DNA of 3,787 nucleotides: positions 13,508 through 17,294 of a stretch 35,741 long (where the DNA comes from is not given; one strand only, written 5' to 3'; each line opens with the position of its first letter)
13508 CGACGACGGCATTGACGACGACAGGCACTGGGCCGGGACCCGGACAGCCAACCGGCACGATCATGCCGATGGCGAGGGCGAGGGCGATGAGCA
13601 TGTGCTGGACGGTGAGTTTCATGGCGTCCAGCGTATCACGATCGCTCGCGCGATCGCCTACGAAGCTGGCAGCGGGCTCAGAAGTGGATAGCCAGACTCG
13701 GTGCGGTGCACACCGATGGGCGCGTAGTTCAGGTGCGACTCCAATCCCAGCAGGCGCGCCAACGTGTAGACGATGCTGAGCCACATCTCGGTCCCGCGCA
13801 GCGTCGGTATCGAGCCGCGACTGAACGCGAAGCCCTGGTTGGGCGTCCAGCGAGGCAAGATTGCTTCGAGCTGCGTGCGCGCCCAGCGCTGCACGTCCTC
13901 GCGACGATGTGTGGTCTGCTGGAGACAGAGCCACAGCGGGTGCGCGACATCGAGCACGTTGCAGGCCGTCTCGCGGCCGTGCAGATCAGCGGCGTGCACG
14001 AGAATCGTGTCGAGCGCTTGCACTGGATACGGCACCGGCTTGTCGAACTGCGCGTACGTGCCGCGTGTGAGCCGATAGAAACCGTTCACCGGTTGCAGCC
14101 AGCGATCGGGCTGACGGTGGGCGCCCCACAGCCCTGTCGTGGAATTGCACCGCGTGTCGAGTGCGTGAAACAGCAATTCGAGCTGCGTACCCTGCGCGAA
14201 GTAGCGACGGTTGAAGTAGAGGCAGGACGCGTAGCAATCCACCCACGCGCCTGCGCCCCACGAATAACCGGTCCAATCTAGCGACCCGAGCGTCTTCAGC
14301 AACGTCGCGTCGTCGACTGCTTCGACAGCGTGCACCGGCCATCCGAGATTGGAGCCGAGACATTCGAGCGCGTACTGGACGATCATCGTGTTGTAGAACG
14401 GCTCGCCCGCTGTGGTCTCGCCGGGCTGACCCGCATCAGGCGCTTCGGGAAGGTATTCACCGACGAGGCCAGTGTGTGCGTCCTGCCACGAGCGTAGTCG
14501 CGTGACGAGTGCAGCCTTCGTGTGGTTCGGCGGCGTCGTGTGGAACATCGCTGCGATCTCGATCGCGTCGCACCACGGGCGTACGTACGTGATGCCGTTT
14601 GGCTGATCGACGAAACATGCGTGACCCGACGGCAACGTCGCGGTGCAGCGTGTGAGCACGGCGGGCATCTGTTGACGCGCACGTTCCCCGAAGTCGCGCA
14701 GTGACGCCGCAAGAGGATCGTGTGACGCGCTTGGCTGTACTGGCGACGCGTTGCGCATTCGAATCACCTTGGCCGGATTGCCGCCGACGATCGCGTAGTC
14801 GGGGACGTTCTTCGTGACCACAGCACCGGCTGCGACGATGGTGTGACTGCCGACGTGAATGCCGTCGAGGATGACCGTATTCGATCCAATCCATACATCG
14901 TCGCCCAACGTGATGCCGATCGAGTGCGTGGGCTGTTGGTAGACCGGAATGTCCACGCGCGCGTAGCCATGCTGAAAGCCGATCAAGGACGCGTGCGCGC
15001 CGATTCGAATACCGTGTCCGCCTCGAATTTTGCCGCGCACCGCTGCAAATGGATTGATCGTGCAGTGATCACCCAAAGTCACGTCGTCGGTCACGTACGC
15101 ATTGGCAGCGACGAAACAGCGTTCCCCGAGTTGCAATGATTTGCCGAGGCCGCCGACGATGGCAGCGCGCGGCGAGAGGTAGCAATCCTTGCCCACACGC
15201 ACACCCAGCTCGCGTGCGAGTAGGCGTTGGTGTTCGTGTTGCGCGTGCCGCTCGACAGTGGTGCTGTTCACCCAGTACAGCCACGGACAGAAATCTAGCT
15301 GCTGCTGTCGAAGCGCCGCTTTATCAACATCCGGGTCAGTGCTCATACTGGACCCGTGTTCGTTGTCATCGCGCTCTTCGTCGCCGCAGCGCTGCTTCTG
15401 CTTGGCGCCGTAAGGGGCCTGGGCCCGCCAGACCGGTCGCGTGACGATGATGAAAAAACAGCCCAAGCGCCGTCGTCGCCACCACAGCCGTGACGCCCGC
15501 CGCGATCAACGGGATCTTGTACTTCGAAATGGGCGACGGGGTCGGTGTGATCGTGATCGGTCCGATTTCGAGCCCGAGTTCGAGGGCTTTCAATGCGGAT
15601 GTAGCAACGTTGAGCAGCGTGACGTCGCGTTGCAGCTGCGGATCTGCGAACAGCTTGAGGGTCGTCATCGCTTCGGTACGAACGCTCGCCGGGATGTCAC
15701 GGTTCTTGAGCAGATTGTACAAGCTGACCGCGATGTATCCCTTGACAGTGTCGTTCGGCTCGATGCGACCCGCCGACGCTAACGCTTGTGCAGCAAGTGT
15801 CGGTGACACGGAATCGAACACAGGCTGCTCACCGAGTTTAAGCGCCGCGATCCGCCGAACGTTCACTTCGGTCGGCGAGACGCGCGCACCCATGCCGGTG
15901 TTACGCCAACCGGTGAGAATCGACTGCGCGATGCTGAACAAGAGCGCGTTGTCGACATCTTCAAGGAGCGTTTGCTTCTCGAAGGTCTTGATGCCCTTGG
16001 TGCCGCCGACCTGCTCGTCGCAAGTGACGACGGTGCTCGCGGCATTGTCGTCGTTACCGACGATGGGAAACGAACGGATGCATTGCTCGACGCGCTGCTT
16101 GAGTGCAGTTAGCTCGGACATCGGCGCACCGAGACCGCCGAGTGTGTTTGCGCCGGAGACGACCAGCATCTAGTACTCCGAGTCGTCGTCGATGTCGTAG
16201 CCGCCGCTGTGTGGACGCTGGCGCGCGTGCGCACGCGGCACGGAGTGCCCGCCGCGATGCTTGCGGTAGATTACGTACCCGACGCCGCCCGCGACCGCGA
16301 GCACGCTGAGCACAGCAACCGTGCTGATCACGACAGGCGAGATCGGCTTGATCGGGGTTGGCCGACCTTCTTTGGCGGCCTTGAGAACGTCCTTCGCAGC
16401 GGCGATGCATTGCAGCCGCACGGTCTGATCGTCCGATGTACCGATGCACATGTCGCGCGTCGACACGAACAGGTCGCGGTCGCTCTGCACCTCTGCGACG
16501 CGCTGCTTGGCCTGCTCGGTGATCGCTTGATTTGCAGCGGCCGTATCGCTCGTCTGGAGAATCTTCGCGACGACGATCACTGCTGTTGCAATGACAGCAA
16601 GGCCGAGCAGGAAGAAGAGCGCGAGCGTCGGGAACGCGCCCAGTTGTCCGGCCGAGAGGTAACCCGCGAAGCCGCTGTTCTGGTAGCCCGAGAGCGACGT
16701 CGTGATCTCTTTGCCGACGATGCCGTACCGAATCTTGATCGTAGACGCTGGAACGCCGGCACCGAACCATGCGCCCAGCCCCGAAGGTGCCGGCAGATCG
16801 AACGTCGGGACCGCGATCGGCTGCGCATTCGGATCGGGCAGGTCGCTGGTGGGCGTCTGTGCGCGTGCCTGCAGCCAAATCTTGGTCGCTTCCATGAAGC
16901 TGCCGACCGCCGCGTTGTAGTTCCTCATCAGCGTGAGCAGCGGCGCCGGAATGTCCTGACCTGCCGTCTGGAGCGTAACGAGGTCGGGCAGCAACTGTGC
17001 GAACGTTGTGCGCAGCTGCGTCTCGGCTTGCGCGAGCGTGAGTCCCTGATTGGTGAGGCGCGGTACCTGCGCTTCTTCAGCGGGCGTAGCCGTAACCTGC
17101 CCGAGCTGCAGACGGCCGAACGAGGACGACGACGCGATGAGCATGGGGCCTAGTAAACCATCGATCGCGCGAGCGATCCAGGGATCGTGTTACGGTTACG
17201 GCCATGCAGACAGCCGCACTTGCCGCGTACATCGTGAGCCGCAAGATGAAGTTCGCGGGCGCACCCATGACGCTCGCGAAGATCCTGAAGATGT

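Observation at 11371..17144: Antisense island of membrane-tethered proteins, a papain-like peptidase and an acetyltransferase fusion embedded in the early region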

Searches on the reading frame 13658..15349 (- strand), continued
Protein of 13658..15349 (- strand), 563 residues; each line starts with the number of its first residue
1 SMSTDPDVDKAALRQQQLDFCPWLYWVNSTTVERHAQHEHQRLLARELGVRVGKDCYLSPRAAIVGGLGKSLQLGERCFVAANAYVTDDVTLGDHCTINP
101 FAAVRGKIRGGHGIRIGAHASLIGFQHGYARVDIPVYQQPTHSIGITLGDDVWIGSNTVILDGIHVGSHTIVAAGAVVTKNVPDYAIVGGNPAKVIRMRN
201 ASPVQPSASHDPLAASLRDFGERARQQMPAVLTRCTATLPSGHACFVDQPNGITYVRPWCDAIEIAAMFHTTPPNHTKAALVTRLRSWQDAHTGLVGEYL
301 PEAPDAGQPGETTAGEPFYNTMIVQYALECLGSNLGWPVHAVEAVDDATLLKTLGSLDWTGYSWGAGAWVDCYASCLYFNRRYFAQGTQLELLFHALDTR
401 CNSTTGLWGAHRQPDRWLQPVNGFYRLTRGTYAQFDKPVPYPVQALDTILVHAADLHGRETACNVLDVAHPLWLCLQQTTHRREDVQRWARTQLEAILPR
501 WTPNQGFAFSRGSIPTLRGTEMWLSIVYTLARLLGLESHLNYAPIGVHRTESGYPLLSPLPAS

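Call 49: search_protein_families(library=ncbifam, proteins=[window:13658-15346:-], max_evalue=1)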
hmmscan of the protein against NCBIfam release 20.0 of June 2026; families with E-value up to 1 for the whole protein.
window:13658-15346:- (562 aa): 50 families (the best 25 are shown)
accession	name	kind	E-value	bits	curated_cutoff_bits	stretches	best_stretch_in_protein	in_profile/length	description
TIGR03570.1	NeuD_NnaD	subfamily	2.4e-21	76.3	160.8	2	144-193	153-202/202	NeuD/PglB/VioB family sugar acetyltransferase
NF007240.0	PRK09677.1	equivalog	3.9e-20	72.1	243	2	132-200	118-186/192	putative lipopolysaccharide biosynthesis O-acetyl transferase WbbJ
TIGR03308.1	phn_thr-fam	hypoth_equivalog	1.6e-19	70.6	201.65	1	144-203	108-167/204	phosphonate metabolim protein, transferase hexapeptide repeat family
NF000311.1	Vat_ABCDEFH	equivalog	1e-18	67.6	300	1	124-199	91-165/201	Vat family streptogramin A O-acetyltransferase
NF033468.1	stregram_VatI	exception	5.2e-17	62.3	415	1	91-200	62-168/208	streptogramin A O-acetyltransferase Vat(I)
TIGR03532.1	DapD_Ac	equivalog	1e-16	61.3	231.75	1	82-197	110-213/231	2,3,4,5-tetrahydropyridine-2,6-dicarboxylate N-acetyltransferase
NF000101.1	stregram_VatA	exception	1.2e-16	61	450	1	85-201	62-175/219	streptogramin A O-acetyltransferase Vat(A)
NF058585.1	HptprglPActTf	PfamEq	2e-16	60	300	1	145-201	107-163/172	heptaprenylglyceryl phosphate O-acetyltransferase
NF007797.0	PRK10502.1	subfamily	2.7e-16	59.7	192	1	24-199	26-180/183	WcaF family extracellular polysaccharide biosynthesis acetyltransferase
NF007499.0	PRK10092.1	equivalog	3.2e-16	59.6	314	1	144-196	129-181/183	maltose O-acetyltransferase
NF000490.1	chloram_CatB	equivalog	5.2e-16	58.6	350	1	145-199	111-165/210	type B chloramphenicol O-acetyltransferase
NF000097.1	stregram_VatC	exception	2.5e-15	57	425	1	84-199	61-173/212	streptogramin A O-acetyltransferase Vat(C)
NF007076.0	PRK09527.1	equivalog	9.4e-15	54.6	347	1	35-199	42-186/203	galactoside O-acetyltransferase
NF041874.1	EPS_EpsC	equivalog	6.9e-14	51.9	150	1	146-197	115-166/168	serine O-acetyltransferase EpsC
NF000504.1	stregram_VatH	exception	8.2e-14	52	475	1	84-199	60-172/216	streptogramin A O-acetyltransferase Vat(H)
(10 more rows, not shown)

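Call 50: search_protein_families(library=padloc, proteins=[window:13658-15346:-], max_evalue=0.01)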
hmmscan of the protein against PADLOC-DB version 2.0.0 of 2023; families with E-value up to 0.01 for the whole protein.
window:13658-15346:- (562 aa): 0 families

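Call 83: find_related_loci(query=window:13658-15346:-, collection=viral_contigs, flank=6000)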
Query window:13658-15346:- (562 aa) in viral_contigs; peptide patterns used: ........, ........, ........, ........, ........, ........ (x = any residue, [..] = any of these).
1 stretches matched a pattern, but none encodes a relative of the query by tblastn (E <= 1e-3).

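Call 85: find_related_loci(query=A5, collection=viral_contigs, flank=6000)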
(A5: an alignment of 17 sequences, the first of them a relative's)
Query A5 (562 aa) in viral_contigs; peptide patterns used: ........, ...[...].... (x = any residue, [..] = any of these).
2 stretches matched a pattern, but none encodes a relative of the query by tblastn (E <= 1e-3).
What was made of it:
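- Closest known: Bacterial two-domain LbH acyltransferases of Verrucomicrobiota. Different: None was found in IMG/VR (calls 83, 85).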

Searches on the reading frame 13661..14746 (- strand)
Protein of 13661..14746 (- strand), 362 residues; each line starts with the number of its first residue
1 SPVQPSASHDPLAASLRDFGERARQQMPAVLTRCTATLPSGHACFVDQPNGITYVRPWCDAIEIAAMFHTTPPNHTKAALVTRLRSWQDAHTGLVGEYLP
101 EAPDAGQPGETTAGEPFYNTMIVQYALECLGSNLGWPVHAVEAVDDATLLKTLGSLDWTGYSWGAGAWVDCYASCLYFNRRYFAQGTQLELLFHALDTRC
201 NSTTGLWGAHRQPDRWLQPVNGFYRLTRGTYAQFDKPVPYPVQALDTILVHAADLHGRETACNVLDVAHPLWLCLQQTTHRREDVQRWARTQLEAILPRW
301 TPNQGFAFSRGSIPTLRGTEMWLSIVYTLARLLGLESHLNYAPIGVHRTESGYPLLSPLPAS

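Call 73: search_solved_structures(query=A3, max_evalue=10, show_alignments=1)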
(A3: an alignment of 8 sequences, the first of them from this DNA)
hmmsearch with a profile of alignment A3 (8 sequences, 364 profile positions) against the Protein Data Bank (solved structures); distinct sequences matched with E-value up to 10: 0.

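Call 74: search_protein_families(library=pfam, alignment_id=A3, max_evalue=1)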
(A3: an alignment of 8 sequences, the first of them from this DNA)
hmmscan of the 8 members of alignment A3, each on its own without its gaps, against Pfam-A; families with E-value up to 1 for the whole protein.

A. member 1, seq(362 aa): 0 families

B. families by the number of members that match (of 8 scanned): 0 families
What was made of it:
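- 13658..15346 (-): g3: 562-aa cytoplasmic acyltransferase. It has an N-terminal left-handed beta-helix (Hexapep) domain and a conserved C-domain of about 350 aa of unknown fold. It is a host-derived insertion (moron). The C-domain has no Pfam or PDB match (calls 73, 74).
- On (alpha/alpha) toroid domain, for the g3 C-domain: There is no Pfam or PDB sequence match for a profile of the C-domain (calls 73, 74).
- Checked: It has no Pfam or PDB sequence match (calls 73, 74), and no structure-prediction job was left.
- Tried and rejected: No Pfam or PDB sequence match (calls 73, 74).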

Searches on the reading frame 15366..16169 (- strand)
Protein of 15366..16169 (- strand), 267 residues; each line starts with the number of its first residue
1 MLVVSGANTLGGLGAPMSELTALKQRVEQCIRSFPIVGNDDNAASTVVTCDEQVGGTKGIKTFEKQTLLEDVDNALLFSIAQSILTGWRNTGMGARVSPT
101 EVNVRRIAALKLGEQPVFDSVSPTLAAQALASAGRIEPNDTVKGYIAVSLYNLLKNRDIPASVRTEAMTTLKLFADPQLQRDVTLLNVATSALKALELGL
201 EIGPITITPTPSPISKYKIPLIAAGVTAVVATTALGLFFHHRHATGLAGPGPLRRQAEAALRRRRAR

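Call 5: search_protein_families(library=pfam, proteins=[window:15366-16169:-], max_evalue=0.1)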
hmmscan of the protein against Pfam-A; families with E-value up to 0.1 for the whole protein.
window:15366-16169:- (267 aa): 1 family
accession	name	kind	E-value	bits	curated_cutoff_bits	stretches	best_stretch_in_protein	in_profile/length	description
PF20315.3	DUF6611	-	0.01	16.4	27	1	144-206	86-148/168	Family of unknown function (DUF6611)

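Call 6: search_protein_families(library=phrogs, proteins=[window:15366-16169:-], max_evalue=0.1)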
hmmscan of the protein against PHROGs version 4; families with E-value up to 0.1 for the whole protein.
window:15366-16169:- (267 aa): 0 families

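Call 49: search_protein_families(library=ncbifam, proteins=[window:15366-16169:-], max_evalue=1)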
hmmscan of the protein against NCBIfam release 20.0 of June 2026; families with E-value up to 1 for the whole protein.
window:15366-16169:- (267 aa): 1 family
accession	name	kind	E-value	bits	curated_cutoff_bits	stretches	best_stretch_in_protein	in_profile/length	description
NF009160.0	PRK12505.1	equivalog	0.035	13.5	140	1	211-241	124-154/179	putative monovalent cation/H+ antiporter subunit B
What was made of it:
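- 15366..16169 (-): g2: 267-aa protein with one C-terminal TM (about residues 219-240) and a 27-residue Arg/His-rich tail. Its N-terminus is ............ There is no Pfam, PHROG or NCBIfam match (calls 5, 6, 49).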

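Call 50: search_protein_families(library=padloc, proteins=[window:15366-16169:-], max_evalue=0.01)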
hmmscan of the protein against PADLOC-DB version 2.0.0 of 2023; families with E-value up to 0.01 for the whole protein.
window:15366-16169:- (267 aa): 0 families

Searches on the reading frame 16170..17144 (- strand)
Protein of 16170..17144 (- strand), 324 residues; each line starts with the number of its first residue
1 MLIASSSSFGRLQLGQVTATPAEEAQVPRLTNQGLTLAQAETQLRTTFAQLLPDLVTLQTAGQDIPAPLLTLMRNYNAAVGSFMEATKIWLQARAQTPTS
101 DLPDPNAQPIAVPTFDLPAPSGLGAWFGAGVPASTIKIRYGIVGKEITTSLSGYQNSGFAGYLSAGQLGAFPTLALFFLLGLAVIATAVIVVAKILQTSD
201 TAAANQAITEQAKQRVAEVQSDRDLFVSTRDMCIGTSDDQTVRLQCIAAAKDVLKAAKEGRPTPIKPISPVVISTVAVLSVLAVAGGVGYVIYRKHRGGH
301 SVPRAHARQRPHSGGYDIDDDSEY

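Call 5: search_protein_families(library=pfam, proteins=[window:16170-17144:-], max_evalue=0.1)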
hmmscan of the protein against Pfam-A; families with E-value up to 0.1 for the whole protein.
window:16170-17144:- (324 aa): 1 family
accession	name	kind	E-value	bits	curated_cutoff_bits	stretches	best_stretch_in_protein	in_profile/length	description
PF09911.14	DUF2140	-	0.081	12.9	34.3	0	176-234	7-64/187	Uncharacterized protein conserved in bacteria (DUF2140)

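Call 6: search_protein_families(library=phrogs, proteins=[window:16170-17144:-], max_evalue=0.1)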
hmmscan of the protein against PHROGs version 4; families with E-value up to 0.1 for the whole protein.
window:16170-17144:- (324 aa): 1 family
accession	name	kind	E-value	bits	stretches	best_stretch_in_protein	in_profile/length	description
phrog_6641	-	other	0.0057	17.4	1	178-261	18-101/127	secreted protein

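Call 49: search_protein_families(library=ncbifam, proteins=[window:16170-17144:-], max_evalue=1)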
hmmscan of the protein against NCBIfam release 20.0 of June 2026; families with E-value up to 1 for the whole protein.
window:16170-17144:- (324 aa): 4 families
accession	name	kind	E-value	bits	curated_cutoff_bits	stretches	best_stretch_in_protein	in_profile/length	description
NF041600.1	cyt_ox_CcoM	equivalog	0.039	14.4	40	1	271-297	7-33/34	cytochrome c oxidase subunit CcoM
NF009420.1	PRK12785.1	equivalog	0.044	13.6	197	0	188-272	27-108/161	flagellar basal body-associated protein FliL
NF038305.1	HpsJ_fam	subfamily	0.047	13.6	60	1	165-223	72-128/234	HpsJ family protein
NF038356.1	actino_DLW39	hypoth_equivalog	0.24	11.3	24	1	281-297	5-21/38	DLW-39 family protein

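Call 50: search_protein_families(library=padloc, proteins=[window:16170-17144:-], max_evalue=0.01)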
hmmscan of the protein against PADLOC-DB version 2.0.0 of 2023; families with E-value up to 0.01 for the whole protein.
window:16170-17144:- (324 aa): 0 families

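Call 63: search_protein_representatives(protein=window:16170-17144:-)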
Query: 324 residues. Proteins with E-value up to 0.001 (for the whole library): 39; up to 1e-10: 30; up to 1e-30: 10. The best 39 are listed.
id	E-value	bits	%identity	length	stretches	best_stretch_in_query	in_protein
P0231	3.7e-123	426.8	68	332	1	13-323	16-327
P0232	2.5e-72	259.9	57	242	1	84-319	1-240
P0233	3.9e-70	252.7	44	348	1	1-321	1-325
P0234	2.0e-68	247.1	49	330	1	5-310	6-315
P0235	5.6e-44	166.8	38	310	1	9-311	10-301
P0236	3.2e-38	148.0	36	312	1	1-298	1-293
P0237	3.3e-38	147.9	38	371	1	16-301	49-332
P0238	3.9e-36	141.1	34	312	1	13-310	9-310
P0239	4.6e-34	134.3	34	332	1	12-316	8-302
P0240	2.8e-31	125.2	35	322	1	14-307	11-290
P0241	1.7e-27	112.7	36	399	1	37-298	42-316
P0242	2.4e-26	109.0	37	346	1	33-303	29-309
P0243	5.8e-26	107.7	33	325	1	28-298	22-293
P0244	1.7e-24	102.9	32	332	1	4-300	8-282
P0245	1.2e-22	96.9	33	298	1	15-295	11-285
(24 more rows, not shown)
